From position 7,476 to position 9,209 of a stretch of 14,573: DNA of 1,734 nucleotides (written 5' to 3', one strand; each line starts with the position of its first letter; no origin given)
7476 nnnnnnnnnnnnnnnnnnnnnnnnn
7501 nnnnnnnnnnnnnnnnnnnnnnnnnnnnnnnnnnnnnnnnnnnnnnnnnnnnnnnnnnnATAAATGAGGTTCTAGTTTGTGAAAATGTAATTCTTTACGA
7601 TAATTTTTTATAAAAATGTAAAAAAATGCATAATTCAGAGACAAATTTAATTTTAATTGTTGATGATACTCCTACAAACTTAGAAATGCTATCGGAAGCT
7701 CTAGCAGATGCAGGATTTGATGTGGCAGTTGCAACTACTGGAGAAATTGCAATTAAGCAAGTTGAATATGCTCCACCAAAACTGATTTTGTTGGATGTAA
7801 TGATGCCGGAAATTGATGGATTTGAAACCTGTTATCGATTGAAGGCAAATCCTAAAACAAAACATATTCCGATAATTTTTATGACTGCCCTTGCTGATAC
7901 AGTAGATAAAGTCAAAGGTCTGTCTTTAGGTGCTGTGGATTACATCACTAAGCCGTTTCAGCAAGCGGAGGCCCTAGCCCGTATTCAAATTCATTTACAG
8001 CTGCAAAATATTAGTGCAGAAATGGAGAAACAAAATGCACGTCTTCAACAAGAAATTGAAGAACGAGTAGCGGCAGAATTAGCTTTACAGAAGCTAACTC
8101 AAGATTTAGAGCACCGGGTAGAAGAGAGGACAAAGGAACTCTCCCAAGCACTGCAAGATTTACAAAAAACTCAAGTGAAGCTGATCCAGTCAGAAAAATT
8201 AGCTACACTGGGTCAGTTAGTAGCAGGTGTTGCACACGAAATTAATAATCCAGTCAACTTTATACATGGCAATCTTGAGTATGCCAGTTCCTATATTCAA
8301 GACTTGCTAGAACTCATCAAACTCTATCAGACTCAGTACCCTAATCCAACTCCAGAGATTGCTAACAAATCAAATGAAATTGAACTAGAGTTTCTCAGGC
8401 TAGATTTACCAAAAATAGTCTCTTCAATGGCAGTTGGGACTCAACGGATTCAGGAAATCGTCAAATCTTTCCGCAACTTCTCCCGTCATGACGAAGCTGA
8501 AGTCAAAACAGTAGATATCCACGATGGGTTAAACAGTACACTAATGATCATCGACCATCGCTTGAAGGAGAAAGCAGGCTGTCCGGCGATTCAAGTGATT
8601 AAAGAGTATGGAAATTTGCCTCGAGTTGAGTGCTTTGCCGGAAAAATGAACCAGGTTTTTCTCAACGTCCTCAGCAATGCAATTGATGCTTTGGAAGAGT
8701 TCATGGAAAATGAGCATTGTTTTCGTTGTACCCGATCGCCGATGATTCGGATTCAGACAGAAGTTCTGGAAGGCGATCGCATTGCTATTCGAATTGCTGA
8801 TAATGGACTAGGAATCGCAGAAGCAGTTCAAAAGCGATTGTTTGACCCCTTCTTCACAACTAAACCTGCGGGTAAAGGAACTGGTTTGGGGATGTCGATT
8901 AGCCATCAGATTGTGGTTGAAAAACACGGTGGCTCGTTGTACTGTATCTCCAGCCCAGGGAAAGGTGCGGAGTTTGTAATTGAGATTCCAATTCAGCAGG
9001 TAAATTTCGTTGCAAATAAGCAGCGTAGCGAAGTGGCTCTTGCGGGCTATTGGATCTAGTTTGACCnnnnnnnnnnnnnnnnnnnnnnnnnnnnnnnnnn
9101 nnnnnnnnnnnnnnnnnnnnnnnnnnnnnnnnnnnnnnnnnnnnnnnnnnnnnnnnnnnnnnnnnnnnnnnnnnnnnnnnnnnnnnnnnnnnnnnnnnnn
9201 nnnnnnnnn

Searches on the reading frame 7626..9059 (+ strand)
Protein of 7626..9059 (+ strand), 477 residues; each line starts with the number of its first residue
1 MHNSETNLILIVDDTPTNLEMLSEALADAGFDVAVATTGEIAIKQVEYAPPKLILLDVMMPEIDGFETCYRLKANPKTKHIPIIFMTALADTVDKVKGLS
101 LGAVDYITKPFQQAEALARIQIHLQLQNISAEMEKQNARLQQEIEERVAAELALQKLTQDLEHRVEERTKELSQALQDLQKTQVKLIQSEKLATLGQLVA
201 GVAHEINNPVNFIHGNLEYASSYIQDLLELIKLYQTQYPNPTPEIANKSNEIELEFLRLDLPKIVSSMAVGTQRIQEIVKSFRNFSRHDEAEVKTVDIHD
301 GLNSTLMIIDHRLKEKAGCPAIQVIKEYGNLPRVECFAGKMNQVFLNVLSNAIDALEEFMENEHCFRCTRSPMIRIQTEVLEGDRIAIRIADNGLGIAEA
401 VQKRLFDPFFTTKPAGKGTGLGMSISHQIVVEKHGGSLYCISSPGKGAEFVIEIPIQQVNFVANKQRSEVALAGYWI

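Call 3: search_protein_families(library=pfam, proteins=[window:7626-9059:+], max_evalue=0.01)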
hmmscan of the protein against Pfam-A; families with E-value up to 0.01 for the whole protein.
window:7626-9059:+ (477 aa): 5 families
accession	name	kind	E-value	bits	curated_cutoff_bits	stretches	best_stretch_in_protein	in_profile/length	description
PF00072.30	Response_reg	-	1.4e-30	106.1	30.2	1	9-120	1-110/111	Response regulator receiver domain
PF02518.31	HATPase_c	-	1.9e-23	83.4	26.4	1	341-457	6-110/111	Histidine kinase-, DNA gyrase B-, and HSP90-like ATPase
PF00512.31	HisKA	-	2.3e-07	31.2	26.9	1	195-221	2-28/66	His Kinase A (phospho-acceptor) domain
PF07902.16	Gp58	-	0.00081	18.3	34.5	1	125-225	228-330/594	gp58-like protein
PF07889.17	DUF1664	-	0.00095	19.6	34.6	1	81-183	8-107/124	Protein of unknown function (DUF1664)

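Call 4: search_protein_families(library=ncbifam, proteins=[window:7626-9059:+], max_evalue=0.01)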
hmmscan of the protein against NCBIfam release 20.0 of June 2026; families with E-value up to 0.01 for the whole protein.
window:7626-9059:+ (477 aa): 152 families (the best 25 are shown)
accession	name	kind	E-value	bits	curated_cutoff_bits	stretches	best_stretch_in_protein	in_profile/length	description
NF038348.1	T2SS_HK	subfamily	2.2e-75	254.2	450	1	131-456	274-573/574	histidine kinase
NF052574.1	HisKinEspCMyxo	equivalog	6.1e-55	186.7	1200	3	267-467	462-648/785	serine histidine kinase EspC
NF052573.1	HisKinEspAMyxo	equivalog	5.2e-47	160.3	1400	2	180-460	369-615/755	serine histidine kinase EspA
NF008468.0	PRK11360.1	equivalog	1.3e-43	149.3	646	2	264-458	433-610/616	two-component system sensor histidine kinase AtoS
NF047466.1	hybrid_RR_LvrB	exception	6.3e-41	140.8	500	3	263-456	189-376/377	hybrid histidine kinase/response regulator LvrB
NF007135.0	PRK09581.1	equivalog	3.3e-40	138.2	474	1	7-184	3-183/457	PleD family two-component system response regulator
NF011874.0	PRK15347.1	equivalog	1.3e-35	122.7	852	2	9-127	693-813/921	two component system sensor kinase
NF010411.0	PRK13837.1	equivalog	7.7e-34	116.8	647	2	271-466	495-685/828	two-component system VirA-like sensor kinase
NF010076.0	PRK13557.1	subfamily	1.6e-33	115.9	631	3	265-467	206-405/540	histidine kinase famiy protein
NF007688.0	PRK10364.1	equivalog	4.3e-32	111.4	479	2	267-457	281-452/460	two-component system sensor histidine kinase ZraS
NF045944.1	ResRegRpaBCyano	equivalog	5.1e-32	111.1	330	1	10-136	1-124/229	response regulator transcription factor RpaB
NF046020.1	HisKinCckABruc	equivalog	8.1e-32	110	1000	2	274-463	528-714/868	cell cycle histidine kinase CckA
NF008318.0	PRK11107.1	equivalog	2.3e-31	108.7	890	2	8-189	669-850/920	two-component sensor histidine kinase BarA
NF046026.1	HisKinCckACaul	equivalog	2.4e-31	108.6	1000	3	273-468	349-544/678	cell cycle histidine kinase CckA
TIGR02154.1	PhoB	equivalog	1.1e-30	106.7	296.2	1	7-129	3-125/226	phosphate regulon transcriptional regulator PhoB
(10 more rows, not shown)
